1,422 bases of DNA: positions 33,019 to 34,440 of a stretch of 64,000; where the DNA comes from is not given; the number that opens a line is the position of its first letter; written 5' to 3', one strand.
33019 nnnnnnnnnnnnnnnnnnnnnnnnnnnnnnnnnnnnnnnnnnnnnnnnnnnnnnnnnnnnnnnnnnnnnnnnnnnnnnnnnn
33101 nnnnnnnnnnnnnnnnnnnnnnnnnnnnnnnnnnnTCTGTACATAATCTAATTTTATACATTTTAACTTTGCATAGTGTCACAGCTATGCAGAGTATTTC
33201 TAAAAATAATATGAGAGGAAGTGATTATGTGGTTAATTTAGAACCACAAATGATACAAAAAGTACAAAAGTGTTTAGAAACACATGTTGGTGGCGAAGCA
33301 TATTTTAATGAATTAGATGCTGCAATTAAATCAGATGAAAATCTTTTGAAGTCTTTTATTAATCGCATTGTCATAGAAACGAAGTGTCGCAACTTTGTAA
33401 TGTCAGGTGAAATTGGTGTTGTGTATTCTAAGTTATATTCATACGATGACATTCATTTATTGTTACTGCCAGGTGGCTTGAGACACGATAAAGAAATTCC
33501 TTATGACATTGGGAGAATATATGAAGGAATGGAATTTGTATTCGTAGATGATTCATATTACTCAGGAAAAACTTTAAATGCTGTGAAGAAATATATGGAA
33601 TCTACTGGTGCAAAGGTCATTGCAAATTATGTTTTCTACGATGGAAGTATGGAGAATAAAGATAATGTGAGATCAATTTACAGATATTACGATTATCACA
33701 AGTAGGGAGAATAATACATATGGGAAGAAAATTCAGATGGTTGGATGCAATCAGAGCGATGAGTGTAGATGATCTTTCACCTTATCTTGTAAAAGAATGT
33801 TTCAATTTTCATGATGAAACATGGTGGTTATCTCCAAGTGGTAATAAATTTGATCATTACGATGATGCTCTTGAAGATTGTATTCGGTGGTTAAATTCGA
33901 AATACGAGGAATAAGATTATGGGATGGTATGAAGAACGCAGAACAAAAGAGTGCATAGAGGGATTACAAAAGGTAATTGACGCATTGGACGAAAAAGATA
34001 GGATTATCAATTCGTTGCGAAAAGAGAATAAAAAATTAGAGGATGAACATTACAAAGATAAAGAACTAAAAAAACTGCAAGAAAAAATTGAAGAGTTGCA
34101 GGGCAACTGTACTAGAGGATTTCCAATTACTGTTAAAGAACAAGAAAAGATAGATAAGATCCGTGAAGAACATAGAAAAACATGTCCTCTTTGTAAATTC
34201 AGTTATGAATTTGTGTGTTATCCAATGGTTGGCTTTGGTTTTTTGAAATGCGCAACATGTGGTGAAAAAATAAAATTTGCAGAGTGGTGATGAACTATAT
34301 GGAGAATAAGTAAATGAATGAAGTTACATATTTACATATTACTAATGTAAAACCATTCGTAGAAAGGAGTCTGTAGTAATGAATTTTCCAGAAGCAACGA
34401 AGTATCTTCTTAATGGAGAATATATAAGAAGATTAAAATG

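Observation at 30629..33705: Phage-encoded full-length flotillin (FloT/YuaG-like) with a PRTase-fold partner and two small membrane proteins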

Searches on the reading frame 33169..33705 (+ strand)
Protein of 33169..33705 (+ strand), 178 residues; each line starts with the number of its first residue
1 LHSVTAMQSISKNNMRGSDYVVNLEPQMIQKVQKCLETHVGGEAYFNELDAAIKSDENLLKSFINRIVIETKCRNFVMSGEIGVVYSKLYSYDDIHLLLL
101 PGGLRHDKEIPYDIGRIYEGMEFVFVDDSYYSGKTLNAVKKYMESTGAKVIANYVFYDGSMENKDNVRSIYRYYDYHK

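Call 3: search_protein_families(library=pfam, proteins=[window:33169-33705:+], max_evalue=0.01)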
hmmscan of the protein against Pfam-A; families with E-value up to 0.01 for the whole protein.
window:33169-33705:+ (178 aa): 1 family
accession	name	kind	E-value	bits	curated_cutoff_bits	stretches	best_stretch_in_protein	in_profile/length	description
PF00156.33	Pribosyltran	-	2.1e-06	27.6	26.3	1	116-166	83-133/158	Phosphoribosyl transferase domain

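Call 4: search_protein_families(library=phrogs, proteins=[window:33169-33705:+], max_evalue=0.001)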
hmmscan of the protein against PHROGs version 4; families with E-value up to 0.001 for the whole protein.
window:33169-33705:+ (178 aa): 1 family
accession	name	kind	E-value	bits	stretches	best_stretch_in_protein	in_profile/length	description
phrog_22413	-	unknown function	8.1e-05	23.2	1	115-156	127-168/242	-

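Call 27: find_homologous_proteins(query=window:33169-33705:+, max_evalue=0.001)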
Query window:33169-33705:+ (178 aa): 196 proteins with E <= 0.001 among 217 candidates; the best 120 are listed.
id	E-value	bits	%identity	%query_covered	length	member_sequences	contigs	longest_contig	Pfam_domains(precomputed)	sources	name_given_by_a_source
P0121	4.8e-106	370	97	97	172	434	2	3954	PF00156.34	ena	-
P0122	3.1e-94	331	87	96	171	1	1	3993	PF00156.34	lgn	-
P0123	1.3e-90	320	85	96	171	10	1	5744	PF00156.34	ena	-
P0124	2.3e-87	309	82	96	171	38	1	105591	PF00156.34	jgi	jgi:hypothetical protein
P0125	4.4e-85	302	86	89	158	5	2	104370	PF00156.34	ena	-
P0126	2.6e-82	293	87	84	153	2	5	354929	PF00156.34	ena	-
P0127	1.8e-77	277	78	89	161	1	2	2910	PF00156.34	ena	-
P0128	1.8e-75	270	76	89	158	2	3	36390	PF00156.34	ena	-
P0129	1.9e-75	270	78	88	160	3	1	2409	PF00156.34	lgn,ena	-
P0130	5.3e-74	266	73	89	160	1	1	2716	PF00156.34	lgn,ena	-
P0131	9.7e-74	265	75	88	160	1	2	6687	PF00156.34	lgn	-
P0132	3.1e-73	263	79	84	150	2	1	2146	PF00156.34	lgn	-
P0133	8.8e-73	262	72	88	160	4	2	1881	PF00156.34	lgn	-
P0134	5.1e-71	256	72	88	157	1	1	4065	PF00156.34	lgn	-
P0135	2.0e-69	251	71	88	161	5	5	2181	-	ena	-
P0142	6.1e-34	135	49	83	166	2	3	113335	PF00156.34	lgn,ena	-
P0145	7.0e-33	132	43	88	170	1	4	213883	-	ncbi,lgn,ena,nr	ncbi:MAG TPA: hypothetical protein DCW90_11290 [Lachnospiraceae bacterium]|nr:hypothetical protein [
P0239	7.1e-26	109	41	86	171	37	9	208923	-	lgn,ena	-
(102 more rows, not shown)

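Call 28: find_encoding_contigs(protein=P0145, flank=5000, max_places=2)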
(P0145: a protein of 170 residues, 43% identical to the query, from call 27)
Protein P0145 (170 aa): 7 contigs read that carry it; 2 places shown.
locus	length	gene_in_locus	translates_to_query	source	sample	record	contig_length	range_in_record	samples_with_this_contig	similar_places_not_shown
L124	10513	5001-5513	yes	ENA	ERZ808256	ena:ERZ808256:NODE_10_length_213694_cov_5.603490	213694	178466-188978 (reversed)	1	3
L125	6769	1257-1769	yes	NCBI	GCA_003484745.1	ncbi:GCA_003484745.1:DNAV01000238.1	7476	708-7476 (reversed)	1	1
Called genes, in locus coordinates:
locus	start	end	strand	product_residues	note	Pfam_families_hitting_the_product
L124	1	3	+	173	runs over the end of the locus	-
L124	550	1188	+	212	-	-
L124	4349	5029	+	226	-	-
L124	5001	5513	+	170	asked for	-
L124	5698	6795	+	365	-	PF27337:YorF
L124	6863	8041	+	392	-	-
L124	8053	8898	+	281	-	-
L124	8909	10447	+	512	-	-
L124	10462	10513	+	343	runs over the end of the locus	-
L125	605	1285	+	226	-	-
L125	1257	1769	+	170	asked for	-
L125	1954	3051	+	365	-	PF27337:YorF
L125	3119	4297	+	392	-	-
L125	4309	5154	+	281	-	-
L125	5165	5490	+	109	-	-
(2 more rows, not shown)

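Call 29: find_encoding_contigs(protein=P0239, flank=5000, max_places=2)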
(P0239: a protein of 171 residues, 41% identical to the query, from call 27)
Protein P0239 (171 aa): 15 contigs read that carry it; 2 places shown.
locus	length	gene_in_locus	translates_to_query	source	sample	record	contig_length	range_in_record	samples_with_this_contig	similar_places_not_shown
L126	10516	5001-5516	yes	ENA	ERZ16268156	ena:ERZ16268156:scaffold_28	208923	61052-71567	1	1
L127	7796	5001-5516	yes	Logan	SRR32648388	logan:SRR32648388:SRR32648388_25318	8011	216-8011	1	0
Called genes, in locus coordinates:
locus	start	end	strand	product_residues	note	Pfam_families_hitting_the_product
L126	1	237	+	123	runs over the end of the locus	-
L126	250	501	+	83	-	-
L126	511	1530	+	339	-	PF00226:DnaJ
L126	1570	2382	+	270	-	-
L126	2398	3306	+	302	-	-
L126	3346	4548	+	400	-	PF00709:Adenylsucc_synt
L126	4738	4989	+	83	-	PF27001:Phage_T4_Y07B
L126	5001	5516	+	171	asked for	-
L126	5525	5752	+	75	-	-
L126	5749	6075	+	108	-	-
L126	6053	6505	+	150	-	PF09424:YqeY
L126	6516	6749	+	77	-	-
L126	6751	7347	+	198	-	-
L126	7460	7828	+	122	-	-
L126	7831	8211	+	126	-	-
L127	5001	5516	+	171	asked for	-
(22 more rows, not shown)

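Call 30: find_encoding_contigs(protein=P0142, flank=5000, max_places=2)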
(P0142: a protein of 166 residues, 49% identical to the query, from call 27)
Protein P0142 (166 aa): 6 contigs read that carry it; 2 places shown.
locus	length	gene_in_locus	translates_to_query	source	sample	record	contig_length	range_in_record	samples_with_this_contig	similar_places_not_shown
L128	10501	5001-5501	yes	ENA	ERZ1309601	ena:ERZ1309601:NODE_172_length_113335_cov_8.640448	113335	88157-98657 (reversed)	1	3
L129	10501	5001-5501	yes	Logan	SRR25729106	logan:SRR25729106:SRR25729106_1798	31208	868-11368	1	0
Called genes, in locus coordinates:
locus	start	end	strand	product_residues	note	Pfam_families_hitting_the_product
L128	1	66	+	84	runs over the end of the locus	-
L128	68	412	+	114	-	-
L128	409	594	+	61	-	-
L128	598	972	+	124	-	-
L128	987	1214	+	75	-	-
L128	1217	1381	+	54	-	-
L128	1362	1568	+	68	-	-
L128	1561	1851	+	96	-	-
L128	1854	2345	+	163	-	-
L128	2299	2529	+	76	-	-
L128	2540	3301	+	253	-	PF13847:Methyltransf_31, PF08242:Methyltransf_12 (weak), PF13649:Methyltransf_25 (weak)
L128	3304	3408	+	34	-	-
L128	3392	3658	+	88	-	PF21825:Sequestin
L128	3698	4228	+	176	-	-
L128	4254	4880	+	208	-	PF19789:DUF6273 (faint)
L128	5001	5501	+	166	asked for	PF00156:Pribosyltran (faint)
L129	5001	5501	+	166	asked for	PF00156:Pribosyltran (faint)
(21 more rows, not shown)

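Call 36: search_protein_families(library=padloc, proteins=[window:33169-33705:+], max_evalue=0.01)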
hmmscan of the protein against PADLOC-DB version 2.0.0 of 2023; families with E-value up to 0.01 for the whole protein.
window:33169-33705:+ (178 aa): 0 families

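Call 37: search_protein_families(library=ncbifam, proteins=[window:33169-33705:+], max_evalue=0.01)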
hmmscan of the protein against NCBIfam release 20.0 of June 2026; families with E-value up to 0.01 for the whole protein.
window:33169-33705:+ (178 aa): 1 family
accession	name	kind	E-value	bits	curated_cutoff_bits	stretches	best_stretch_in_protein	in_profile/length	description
NF005592.0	PRK07322.1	subfamily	0.00015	21.2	143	1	120-169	120-170/180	adenine phosphoribosyltransferase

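Call 39: search_solved_structures(query=window:33169-33705:+, max_evalue=1, show_alignments=2)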
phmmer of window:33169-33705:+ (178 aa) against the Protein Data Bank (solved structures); distinct sequences matched with E-value up to 1: 3.
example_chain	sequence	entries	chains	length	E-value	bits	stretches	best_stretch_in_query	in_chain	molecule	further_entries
3f14_A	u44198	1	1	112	0.13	15.3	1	47-94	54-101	uncharacterized NTF2-like protein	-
6fsp_A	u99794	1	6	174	0.43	13.6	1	113-160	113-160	PRPP-binding protein, adenine/guanine phosphoribosyltransferase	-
5zgo_A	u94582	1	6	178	0.45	13.6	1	113-160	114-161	Adenine phosphoribosyltransferase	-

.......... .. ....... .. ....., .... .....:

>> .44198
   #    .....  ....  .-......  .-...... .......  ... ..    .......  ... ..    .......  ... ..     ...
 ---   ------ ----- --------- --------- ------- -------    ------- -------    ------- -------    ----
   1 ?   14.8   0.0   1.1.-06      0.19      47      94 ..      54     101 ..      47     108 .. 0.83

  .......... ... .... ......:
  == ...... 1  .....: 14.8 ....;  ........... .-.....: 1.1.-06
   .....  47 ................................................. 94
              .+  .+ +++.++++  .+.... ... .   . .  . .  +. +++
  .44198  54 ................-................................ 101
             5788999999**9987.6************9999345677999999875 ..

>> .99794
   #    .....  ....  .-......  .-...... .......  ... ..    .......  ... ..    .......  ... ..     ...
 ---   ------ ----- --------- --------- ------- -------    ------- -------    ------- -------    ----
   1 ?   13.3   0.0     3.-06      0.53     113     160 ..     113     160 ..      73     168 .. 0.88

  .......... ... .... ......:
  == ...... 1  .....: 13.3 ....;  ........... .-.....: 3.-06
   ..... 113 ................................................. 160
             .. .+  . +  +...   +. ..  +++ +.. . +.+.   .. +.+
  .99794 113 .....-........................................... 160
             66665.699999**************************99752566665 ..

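Call 48: predict_structure(alignment_id=A1)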
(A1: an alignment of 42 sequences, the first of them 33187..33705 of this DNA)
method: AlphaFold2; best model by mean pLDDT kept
length: 172 residues; sequences in the alignment: 42
mean_pLDDT: 88.3   pTM: 0.83
mean pLDDT of the five models: 88.3, 87.2, 86.7, 86.3, 86.1
residues with pLDDT >= 90: 124; 70-90: 32; 50-70: 2; < 50: 14
segments of 3 or more residues with pLDDT < 50: 1-14
pLDDT, mean of each block of 10 residues (from residue 1): 40 68 94 88 96 96 96 96 91 93 85 97 94 95 97 90 92 71
secondary structure, 60 per line:
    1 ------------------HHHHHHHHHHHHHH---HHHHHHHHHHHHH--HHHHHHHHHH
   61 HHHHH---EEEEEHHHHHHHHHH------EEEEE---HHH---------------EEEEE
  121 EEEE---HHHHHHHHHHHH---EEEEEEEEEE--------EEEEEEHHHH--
elements in order: H19-32 H36-48 H51-65 E69-73 H74-83 E90-94 E116-124 H128-139 E143-152 E161-166 H167-170

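Call 52: fold_search(model_id=the predicted structure, library=pdb)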
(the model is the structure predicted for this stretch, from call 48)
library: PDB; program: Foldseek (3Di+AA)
matches with E <= 10: 982; with E <= 0.001: 99
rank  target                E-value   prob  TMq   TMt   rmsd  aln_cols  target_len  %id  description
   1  5zgo_A                1.2e-05  1.00  0.53  0.51   3.8       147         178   15  Crystal structure of APRT2 from Thermus thermophilus HB8 (released 2019-03-06)
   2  6fsp_C                2.0e-05  1.00  0.52  0.52   4.5       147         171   15  Crystal structure of APRT from Thermus thermophilus (released 2019-03-20)
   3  3dez_A                2.3e-05  1.00  0.54  0.47   6.0       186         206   14  Crystal structure of Orotate phosphoribosyltransferase from Streptococcus mutans (released 2009-06-16)
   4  7rmw_F                2.8e-05  1.00  0.53  0.37   4.9       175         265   14  Crystal structure of B. subtilis PurR bound to ppGpp (released 2021-12-22)
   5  6fsp_A                4.3e-05  1.00  0.52  0.51   4.3       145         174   15  Crystal structure of APRT from Thermus thermophilus (released 2019-03-20)
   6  6hgr_A                4.5e-05  1.00  0.49  0.49   5.5       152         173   13  Crystal Structure of Human APRT wild type in complex with IMP (released 2019-07-31)
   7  4ohc_B                4.5e-05  1.00  0.52  0.41   5.3       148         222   10  Crystal structure of orotate phosphoribosyltransferase (OPRTase) from Burkholderia cenocepacia (released 2014-02-05)
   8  1zn7_A                4.8e-05  1.00  0.53  0.51   6.4       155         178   13  Human Adenine Phosphoribosyltransferase Complexed with PRPP, ADE and R5P (released 2006-04-25)
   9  4x45_B                4.8e-05  1.00  0.53  0.52   3.9       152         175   13  Crystal Structure of F173G Mutant of Human APRT (released 2015-12-02)
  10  7rmw_D                5.1e-05  1.00  0.49  0.35   6.1       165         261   14  Crystal structure of B. subtilis PurR bound to ppGpp (released 2021-12-22)
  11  1ore                  5.5e-05  1.00  0.52  0.50   6.8       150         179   15  Human Adenine Phosphoribosyltransferase (released 2004-03-30)
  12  6hgp_B                5.5e-05  1.00  0.52  0.52   5.3       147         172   15  Crystal Structure of Human APRT wild type in complex with Phosphate ion. (released 2019-07-31)
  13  9e5g_B                5.5e-05  1.00  0.55  0.45   6.3       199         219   11  Cryo-EM structure of Burkholderia cenocepacia orotate phosphoribosyltransferase (released 2025-02-19)
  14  4ohc_D                5.8e-05  1.00  0.57  0.46   5.7       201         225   11  Crystal structure of orotate phosphoribosyltransferase (OPRTase) from Burkholderia cenocepacia (released 2014-02-05)
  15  7rmw_A                6.2e-05  1.00  0.53  0.36   4.8       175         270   13  Crystal structure of B. subtilis PurR bound to ppGpp (released 2021-12-22)
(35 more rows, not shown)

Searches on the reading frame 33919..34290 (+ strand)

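Call 3: search_protein_families(library=pfam, proteins=[window:33919-34290:+], max_evalue=0.01)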
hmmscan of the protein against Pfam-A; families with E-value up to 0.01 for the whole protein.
window:33919-34290:+ (123 aa): 0 families

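Call 4: search_protein_families(library=phrogs, proteins=[window:33919-34290:+], max_evalue=0.001)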
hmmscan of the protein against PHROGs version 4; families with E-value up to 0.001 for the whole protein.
window:33919-34290:+ (123 aa): 0 families

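Call 36: search_protein_families(library=padloc, proteins=[window:33919-34290:+], max_evalue=0.01)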
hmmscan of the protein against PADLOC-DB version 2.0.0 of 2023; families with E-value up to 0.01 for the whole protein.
window:33919-34290:+ (123 aa): 5 families
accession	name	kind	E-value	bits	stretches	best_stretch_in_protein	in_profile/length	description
PDLC02058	Cas10d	-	0.0025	14.7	1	5-65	346-410/441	-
PDLC03859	LmuB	-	0.0043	14.3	1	13-97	249-342/611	-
PDLC01439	typeIV_DinG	-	0.0049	13.6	1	7-90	229-301/575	CAS-IV-A; associated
PDLC02379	pAgo_II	-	0.0055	13.2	1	15-92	222-295/724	Class II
PDLC03865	LmuB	-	0.0065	12.7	1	17-97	446-520/1007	-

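Call 37: search_protein_families(library=ncbifam, proteins=[window:33919-34290:+], max_evalue=0.01)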
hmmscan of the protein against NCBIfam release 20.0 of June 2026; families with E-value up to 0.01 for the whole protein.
window:33919-34290:+ (123 aa): 1 family
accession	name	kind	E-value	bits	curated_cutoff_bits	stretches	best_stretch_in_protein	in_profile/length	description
TIGR00618.1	sbcc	subfamily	0.0087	14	478.5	1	15-82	228-291/1043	exonuclease subunit SbcC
